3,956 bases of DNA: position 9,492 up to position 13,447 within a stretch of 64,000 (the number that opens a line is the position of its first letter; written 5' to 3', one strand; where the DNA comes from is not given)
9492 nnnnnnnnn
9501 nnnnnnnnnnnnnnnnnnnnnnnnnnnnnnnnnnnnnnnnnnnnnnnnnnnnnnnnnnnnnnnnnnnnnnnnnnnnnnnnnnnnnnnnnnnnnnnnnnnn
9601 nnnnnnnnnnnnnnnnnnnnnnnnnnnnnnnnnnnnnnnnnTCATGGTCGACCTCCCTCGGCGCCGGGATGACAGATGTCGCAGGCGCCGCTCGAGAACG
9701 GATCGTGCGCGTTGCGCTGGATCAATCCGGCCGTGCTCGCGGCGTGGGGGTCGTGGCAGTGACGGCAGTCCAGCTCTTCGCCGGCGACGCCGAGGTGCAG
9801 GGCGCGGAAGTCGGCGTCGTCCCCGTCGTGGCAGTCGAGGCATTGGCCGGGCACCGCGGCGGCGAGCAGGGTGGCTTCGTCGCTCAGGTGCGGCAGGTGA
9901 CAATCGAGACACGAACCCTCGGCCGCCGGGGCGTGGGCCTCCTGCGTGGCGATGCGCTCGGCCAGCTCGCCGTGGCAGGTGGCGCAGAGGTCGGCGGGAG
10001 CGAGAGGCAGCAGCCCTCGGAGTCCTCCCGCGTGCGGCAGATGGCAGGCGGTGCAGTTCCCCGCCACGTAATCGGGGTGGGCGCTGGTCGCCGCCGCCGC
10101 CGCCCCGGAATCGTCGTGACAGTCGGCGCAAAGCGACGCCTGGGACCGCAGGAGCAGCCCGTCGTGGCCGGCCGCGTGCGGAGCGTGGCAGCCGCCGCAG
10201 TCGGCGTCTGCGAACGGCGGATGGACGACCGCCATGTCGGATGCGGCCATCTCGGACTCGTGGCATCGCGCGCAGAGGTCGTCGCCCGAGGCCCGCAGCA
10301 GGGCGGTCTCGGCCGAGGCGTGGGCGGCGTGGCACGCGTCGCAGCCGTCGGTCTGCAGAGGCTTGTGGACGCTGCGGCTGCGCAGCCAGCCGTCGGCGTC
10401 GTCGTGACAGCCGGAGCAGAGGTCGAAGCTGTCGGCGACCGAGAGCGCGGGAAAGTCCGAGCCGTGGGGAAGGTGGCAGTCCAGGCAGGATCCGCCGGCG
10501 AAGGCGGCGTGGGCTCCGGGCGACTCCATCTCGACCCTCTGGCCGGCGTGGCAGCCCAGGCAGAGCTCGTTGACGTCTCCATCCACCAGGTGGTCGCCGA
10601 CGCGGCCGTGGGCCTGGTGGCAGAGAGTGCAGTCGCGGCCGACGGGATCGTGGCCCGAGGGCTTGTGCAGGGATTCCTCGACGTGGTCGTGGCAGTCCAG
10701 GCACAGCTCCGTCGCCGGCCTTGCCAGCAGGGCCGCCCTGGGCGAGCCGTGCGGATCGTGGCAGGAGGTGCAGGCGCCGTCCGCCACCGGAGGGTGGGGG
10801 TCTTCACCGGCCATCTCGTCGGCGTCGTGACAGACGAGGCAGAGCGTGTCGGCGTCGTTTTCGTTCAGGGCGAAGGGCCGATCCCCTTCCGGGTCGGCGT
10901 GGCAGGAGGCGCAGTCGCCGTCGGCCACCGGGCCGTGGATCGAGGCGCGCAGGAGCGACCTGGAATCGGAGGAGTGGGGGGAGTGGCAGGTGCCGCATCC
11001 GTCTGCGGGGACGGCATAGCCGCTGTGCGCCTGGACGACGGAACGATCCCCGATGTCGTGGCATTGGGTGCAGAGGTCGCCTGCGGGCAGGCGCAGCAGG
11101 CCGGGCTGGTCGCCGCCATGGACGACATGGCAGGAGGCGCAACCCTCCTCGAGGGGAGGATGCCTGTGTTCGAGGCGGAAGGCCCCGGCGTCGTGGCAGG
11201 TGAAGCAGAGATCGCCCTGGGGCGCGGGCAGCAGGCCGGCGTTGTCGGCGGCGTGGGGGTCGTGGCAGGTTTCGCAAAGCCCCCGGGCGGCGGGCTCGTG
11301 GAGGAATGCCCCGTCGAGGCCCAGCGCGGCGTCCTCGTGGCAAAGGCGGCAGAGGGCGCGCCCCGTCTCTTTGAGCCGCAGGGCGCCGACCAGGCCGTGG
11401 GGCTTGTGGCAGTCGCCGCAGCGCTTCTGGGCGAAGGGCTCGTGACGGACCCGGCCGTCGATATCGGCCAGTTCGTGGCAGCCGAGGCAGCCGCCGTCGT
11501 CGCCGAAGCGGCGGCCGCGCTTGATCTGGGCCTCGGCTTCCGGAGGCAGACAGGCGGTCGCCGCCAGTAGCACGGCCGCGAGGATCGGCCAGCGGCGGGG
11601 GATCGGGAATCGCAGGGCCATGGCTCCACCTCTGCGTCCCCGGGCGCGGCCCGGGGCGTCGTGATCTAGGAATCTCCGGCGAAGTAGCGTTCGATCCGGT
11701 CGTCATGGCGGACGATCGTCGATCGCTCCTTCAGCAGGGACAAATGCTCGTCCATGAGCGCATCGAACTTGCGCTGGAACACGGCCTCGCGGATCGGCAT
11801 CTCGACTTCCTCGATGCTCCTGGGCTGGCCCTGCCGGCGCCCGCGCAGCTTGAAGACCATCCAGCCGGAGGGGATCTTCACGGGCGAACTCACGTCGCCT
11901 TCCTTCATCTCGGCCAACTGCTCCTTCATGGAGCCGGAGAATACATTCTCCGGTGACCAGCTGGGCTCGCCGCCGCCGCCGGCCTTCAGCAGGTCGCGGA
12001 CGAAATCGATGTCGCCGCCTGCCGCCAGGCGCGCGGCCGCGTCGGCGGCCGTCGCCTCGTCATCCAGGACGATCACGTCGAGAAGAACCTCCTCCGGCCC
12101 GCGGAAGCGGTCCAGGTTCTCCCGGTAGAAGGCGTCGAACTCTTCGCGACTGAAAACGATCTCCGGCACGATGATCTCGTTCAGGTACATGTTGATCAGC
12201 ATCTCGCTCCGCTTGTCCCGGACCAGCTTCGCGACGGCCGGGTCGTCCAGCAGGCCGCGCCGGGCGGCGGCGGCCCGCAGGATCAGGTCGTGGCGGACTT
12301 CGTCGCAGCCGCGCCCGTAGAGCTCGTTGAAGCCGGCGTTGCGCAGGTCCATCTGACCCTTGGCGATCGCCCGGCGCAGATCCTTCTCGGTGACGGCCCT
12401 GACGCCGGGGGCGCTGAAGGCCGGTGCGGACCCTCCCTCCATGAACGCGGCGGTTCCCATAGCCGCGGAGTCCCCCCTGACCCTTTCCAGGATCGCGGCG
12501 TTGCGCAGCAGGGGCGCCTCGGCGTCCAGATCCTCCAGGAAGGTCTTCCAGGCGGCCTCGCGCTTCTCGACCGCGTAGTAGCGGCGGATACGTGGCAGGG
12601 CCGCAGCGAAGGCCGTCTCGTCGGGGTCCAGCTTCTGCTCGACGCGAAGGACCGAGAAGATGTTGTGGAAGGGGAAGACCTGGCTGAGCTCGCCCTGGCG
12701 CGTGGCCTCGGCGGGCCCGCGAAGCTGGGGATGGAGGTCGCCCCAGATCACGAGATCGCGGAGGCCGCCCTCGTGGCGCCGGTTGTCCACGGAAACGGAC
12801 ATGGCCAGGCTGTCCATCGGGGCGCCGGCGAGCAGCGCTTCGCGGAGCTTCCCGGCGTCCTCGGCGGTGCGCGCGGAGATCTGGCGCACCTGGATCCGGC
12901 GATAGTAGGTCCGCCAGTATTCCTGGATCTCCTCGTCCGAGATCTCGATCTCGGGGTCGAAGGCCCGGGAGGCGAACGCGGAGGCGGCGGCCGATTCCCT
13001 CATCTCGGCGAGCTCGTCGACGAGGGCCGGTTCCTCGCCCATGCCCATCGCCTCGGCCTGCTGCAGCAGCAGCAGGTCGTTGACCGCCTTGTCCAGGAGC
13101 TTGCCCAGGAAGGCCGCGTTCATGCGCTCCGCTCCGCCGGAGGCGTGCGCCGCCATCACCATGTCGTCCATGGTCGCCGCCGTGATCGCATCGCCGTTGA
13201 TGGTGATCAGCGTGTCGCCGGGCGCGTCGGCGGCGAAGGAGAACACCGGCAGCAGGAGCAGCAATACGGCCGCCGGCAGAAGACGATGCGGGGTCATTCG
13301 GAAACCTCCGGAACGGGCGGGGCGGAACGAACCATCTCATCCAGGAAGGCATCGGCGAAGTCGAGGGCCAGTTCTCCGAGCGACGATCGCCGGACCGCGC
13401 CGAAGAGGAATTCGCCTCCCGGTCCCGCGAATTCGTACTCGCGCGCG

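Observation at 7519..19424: Very high c-heme density gene cluster, with periplasmic chaperone, lipoproteins and an outer-membrane barrel, bracketed by both heme-biosynthesis operons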

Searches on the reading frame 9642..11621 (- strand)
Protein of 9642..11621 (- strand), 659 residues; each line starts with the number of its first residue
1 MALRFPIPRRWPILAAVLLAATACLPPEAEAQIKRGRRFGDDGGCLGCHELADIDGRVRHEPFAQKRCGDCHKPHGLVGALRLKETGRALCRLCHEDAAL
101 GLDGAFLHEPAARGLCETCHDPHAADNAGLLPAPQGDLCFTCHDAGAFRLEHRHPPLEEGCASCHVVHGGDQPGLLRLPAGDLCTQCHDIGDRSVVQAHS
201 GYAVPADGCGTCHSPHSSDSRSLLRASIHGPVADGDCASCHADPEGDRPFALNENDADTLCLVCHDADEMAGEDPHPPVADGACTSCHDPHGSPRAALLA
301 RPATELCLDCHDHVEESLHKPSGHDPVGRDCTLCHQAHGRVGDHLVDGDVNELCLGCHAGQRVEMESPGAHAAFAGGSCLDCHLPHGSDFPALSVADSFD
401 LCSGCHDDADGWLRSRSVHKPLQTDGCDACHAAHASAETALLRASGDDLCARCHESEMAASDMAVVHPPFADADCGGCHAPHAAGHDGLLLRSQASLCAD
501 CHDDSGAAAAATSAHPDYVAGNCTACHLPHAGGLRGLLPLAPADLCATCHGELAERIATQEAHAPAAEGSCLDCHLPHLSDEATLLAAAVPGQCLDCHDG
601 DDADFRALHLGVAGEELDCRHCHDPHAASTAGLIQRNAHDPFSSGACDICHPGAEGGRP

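Call 6: search_protein_families(library=pfam, proteins=[window:9642-11621:-], max_evalue=0.01)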
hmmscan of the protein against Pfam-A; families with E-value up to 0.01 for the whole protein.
window:9642-11621:- (659 aa): 6 families
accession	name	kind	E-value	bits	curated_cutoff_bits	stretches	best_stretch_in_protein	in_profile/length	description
PF09699.15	Paired_CXXCH_1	-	1.6e-127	415.4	20.6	12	276-313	1-38/41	Doubled CXXCH motif (Paired_CXXCH_1)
PF14522.11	Cytochrome_C7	-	3.3e-23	81.7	24.8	2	233-289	12-67/67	Cytochrome c7 and related cytochrome c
PF14537.11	Cytochrom_c3_2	-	6.7e-21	75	25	4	235-312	7-79/79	Cytochrome c3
PF22113.1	Mtrc-MtrF_II-IV_dom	-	4.6e-10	39.7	30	0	232-271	4-41/176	Outer membrane cytochrome MtrC/MtrF-like, domains II/IV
PF01258.23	zf-dskA_traR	-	0.005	17.3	24.9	1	283-315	5-35/36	Prokaryotic dksA/traR C4-type zinc finger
PF24734.1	DUF7685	-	0.008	16.5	27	1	427-459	2-37/43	Domain of unknown function (DUF7685)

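Call 7: search_protein_families(library=ncbifam, proteins=[window:9642-11621:-], max_evalue=0.01)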
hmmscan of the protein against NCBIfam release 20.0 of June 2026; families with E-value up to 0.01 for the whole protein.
window:9642-11621:- (659 aa): 6 families
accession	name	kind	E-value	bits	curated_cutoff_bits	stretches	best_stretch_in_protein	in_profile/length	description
TIGR01905.1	paired_CXXCH_1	subfamily_domain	1.1e-119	390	25.2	12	276-315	1-40/41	doubled CXXCH domain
TIGR03508.1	decahem_SO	subfamily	2.6e-90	302.4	192.2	7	307-461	73-226/258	DmsE family decaheme c-type cytochrome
NF041028.1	decahem_GSU2203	exception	1.3e-64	218.4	325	6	210-359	102-253/317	GSU2203 family decaheme c-type cytochrome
NF045722.1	c3_cytochr_TmcA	equivalog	3e-10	40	114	2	544-600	58-112/125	acidic tetraheme cytochrome c3 TmcA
TIGR03153.1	cytochr_NrfH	equivalog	4.6e-09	36.5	134.2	0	544-578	29-62/138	cytochrome c nitrite reductase small subunit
NF047727.1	4hemeCytCCctA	equivalog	3.3e-07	30.4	180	1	423-505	36-107/109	tetraheme c-type cytochrome CctA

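Call 29: search_solved_structures(query=window:9642-11621:-, max_evalue=0.001)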
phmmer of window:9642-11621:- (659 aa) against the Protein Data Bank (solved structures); distinct sequences matched with E-value up to 0.001: 2.
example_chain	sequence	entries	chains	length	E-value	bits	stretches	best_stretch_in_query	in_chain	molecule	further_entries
6r2q_A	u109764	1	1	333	5.5e-25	91.3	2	227-406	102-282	Cystathionine beta-synthase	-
2j7a_C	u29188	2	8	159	0.00031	22.7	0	21-85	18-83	CYTOCHROME C QUINOL DEHYDROGENASE NRFH | NAPC/NIRT CYTOCHROME C FAMILY PROTEIN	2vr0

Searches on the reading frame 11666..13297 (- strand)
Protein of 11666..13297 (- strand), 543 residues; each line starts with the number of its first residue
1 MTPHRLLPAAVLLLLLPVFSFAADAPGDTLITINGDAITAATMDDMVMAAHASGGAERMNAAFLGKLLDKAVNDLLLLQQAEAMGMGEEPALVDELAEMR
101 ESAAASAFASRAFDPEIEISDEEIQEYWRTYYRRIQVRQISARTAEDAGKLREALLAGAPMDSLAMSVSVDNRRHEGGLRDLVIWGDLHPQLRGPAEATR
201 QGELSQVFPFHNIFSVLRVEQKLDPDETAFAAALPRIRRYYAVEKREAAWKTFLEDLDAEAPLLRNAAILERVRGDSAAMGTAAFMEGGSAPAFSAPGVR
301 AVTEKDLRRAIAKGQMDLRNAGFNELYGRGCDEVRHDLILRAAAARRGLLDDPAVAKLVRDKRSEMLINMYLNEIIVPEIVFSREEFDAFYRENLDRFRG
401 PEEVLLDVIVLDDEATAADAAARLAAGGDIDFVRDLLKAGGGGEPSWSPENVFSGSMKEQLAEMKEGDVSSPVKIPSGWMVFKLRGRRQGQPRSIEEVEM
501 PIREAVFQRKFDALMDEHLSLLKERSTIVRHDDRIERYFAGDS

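Call 6: search_protein_families(library=pfam, proteins=[window:11666-13297:-], max_evalue=0.01)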
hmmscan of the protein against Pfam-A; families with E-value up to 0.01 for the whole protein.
window:11666-13297:- (543 aa): 3 families
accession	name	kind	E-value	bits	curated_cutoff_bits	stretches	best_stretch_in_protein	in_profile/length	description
PF13145.12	Rotamase_2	-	2.7e-25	90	27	2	383-499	2-120/121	PPIC-type PPIASE domain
PF00639.27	Rotamase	-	8.1e-09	36.8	21.7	1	438-485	49-96/97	PPIC-type PPIASE domain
PF13616.12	Rotamase_3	-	0.0027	18.7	22.5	0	441-484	69-112/116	PPIC-type PPIASE domain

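Call 7: search_protein_families(library=ncbifam, proteins=[window:11666-13297:-], max_evalue=0.01)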
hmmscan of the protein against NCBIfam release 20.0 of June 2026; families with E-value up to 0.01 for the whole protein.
window:11666-13297:- (543 aa): 7 families
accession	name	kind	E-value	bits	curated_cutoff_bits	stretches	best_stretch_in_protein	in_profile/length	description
NF000809.0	PRK00059.1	equivalog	3.1e-11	43.2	303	1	367-535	159-335/336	peptidylprolyl isomerase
NF008054.0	PRK10788.1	equivalog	1e-10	41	493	1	379-510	246-381/626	peptidylprolyl isomerase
TIGR02925.1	cis_trans_EpsD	equivalog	9.6e-07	28.6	108.9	1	32-129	31-127/232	EpsD family peptidyl-prolyl cis-trans isomerase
NF008038.0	PRK10770.1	equivalog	7.1e-05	21.8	394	1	433-511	329-406/431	peptidylprolyl isomerase SurA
NF002827.0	PRK03002.1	equivalog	0.0003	19.9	343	0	411-513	144-250/285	peptidylprolyl isomerase PrsA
NF002846.0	PRK03095.1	equivalog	0.00068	19.2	361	0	116-245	117-243/287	peptidylprolyl isomerase PrsA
NF003356.0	PRK04405.1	subfamily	0.00089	18.4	339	1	101-174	111-184/299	peptidylprolyl isomerase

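Call 32: find_homologous_proteins(query=window:11666-13297:-)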
Query window:11666-13297:- (543 aa): 8 proteins with E <= 0.001 among 8000 candidates.
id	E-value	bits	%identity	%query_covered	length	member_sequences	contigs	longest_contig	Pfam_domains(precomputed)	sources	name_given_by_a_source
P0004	0.0e+0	1184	100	100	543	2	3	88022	PF13145.13,PF00639.28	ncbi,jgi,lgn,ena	-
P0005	1.0e-122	429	44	94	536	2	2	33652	PF13145.13,PF00639.28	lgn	-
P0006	5.7e-121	423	41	100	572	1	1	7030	PF13145.13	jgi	jgi:hypothetical protein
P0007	1.8e-102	362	40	96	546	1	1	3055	PF13145.13,PF00639.28,PF13616.13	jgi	-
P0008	4.0e-102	361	39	99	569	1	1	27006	PF13145.13,PF00639.28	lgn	-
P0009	3.8e-99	351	38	95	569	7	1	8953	PF13145.13,PF00639.28,PF13616.13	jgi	-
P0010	3.7e-79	285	34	94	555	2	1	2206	PF13145.13,PF00639.28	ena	-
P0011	6.2e-8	50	24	85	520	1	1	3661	PF13145.13,PF00639.28,PF13616.13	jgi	jgi:peptidyl-prolyl cis-trans isomerase C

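Call 33: find_encoding_contigs(protein=P0004, flank=10000, max_places=4)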
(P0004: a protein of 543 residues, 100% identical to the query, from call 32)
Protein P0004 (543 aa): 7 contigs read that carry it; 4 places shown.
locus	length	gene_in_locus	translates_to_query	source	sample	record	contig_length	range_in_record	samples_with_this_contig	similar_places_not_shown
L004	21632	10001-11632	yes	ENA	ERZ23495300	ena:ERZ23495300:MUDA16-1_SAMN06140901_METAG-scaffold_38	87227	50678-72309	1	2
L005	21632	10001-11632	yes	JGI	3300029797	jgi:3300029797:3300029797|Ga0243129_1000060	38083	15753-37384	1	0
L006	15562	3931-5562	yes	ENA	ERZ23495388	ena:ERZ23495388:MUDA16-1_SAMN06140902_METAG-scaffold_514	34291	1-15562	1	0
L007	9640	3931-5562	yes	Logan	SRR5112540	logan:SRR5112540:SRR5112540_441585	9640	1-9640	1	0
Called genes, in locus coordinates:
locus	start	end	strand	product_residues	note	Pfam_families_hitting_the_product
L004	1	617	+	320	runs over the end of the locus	PF01379:Porphobil_deam, PF03900:Porphobil_deamC (weak)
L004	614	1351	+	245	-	PF02602:HEM4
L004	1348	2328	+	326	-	PF00490:ALAD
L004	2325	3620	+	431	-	PF00202:Aminotran_3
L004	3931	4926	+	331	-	PF01436:NHL (faint), PF17170:DUF5128 (faint)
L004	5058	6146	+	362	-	PF09699:Paired_CXXCH_1 (faint), PF14522:Cytochrome_C7 (faint), PF22113:Mtrc-MtrF_II-IV_dom (faint), PF22678:Cytochrom_c_NrfB-like (faint)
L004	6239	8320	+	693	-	PF22633:F5_F8_type_C_2 (faint)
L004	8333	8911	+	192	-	-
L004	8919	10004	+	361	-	-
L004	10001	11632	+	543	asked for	PF00639:Rotamase (faint), PF13145:Rotamase_2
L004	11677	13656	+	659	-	-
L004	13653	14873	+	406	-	PF14522:Cytochrome_C7 (faint), PF09699:Paired_CXXCH_1, PF14537:Cytochrom_c3_2 (weak), PF09699:Paired_CXXCH_1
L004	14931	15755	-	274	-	PF14522:Cytochrome_C7 (faint), PF02085:Cytochrom_CIII (faint), PF09699:Paired_CXXCH_1 (faint), PF14537:Cytochrom_c3_2 (faint)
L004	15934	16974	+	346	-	PF01208:URO-D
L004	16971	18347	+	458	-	PF04055:Radical_SAM, PF06969:HemN_C (weak)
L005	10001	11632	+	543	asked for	PF00639:Rotamase (faint), PF13145:Rotamase_2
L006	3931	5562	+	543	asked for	PF00639:Rotamase (faint), PF13145:Rotamase_2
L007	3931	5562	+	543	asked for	PF00639:Rotamase (faint), PF13145:Rotamase_2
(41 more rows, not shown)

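Call 34: list_cluster_members(proteins=[P0004, P0005, P0008])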
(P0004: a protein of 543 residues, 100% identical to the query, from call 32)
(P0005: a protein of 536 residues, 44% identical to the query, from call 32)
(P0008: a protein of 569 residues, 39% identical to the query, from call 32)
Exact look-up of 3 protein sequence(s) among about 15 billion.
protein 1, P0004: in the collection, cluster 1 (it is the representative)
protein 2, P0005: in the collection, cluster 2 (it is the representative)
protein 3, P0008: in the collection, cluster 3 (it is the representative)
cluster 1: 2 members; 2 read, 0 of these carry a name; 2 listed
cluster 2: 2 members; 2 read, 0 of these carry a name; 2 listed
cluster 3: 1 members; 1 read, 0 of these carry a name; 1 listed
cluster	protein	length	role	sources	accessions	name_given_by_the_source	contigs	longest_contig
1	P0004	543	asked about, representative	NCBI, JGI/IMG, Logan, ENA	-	-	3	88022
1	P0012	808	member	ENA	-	-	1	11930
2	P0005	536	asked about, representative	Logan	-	-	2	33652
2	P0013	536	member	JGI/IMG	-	-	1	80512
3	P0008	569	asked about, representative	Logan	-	-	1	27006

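Call 35: find_encoding_contigs(protein=P0005, flank=10000, max_places=2)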
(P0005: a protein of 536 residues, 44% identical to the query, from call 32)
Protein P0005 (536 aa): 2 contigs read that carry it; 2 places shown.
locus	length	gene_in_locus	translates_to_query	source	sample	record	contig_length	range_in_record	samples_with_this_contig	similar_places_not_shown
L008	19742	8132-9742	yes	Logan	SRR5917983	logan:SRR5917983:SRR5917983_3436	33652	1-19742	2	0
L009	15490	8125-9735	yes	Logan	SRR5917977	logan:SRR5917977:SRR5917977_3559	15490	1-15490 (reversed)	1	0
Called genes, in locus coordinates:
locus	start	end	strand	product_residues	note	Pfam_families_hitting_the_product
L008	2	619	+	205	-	?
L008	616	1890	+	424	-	PF00202:Aminotran_3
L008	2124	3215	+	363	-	PF01436:NHL (faint)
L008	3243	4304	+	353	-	PF09699:Paired_CXXCH_1 (faint), PF14537:Cytochrom_c3_2 (faint)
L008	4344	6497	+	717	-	-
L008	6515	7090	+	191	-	-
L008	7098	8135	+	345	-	-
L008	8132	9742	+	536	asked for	PF13145:Rotamase_2, PF00639:Rotamase (faint), PF13145:Rotamase_2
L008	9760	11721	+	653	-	-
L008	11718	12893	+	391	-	PF02085:Cytochrom_CIII (faint), PF09699:Paired_CXXCH_1, PF14537:Cytochrom_c3_2 (weak), PF09699:Paired_CXXCH_1 (weak), PF14522:Cytochrome_C7 (weak), PF09699:Paired_CXXCH_1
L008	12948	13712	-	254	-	PF14522:Cytochrome_C7 (faint), PF14537:Cytochrom_c3_2 (faint), PF09699:Paired_CXXCH_1 (weak)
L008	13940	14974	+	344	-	PF01208:URO-D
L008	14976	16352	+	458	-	PF04055:Radical_SAM, PF06969:HemN_C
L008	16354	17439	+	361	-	PF00762:Ferrochelatase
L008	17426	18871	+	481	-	PF01266:DAO (faint), PF13450:NAD_binding_8, PF01593:Amino_oxidase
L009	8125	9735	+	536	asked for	PF13145:Rotamase_2, PF00639:Rotamase (faint), PF13145:Rotamase_2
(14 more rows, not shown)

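Call 36: find_encoding_contigs(protein=P0008, flank=10000, max_places=2)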
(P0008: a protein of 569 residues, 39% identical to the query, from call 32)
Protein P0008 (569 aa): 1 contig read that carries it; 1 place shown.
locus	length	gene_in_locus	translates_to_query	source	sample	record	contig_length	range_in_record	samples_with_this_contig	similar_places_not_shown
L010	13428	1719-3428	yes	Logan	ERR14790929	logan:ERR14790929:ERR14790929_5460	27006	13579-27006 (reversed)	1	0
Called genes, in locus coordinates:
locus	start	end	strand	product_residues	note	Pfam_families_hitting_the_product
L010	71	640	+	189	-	PF03783:CsgG (faint), PF13036:LpoB (weak)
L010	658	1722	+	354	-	-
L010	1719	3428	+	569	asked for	PF13145:Rotamase_2 (weak), PF00639:Rotamase (faint), PF13145:Rotamase_2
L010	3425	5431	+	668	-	-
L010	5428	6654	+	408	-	-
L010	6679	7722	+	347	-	PF09699:Paired_CXXCH_1 (faint), PF14522:Cytochrome_C7 (faint), PF14537:Cytochrom_c3_2 (faint)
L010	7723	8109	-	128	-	PF14537:Cytochrom_c3_2 (faint), PF09699:Paired_CXXCH_1 (weak)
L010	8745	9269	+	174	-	-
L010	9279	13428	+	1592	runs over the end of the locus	PF00672:HAMP, PF00512:HisKA, PF02518:HATPase_c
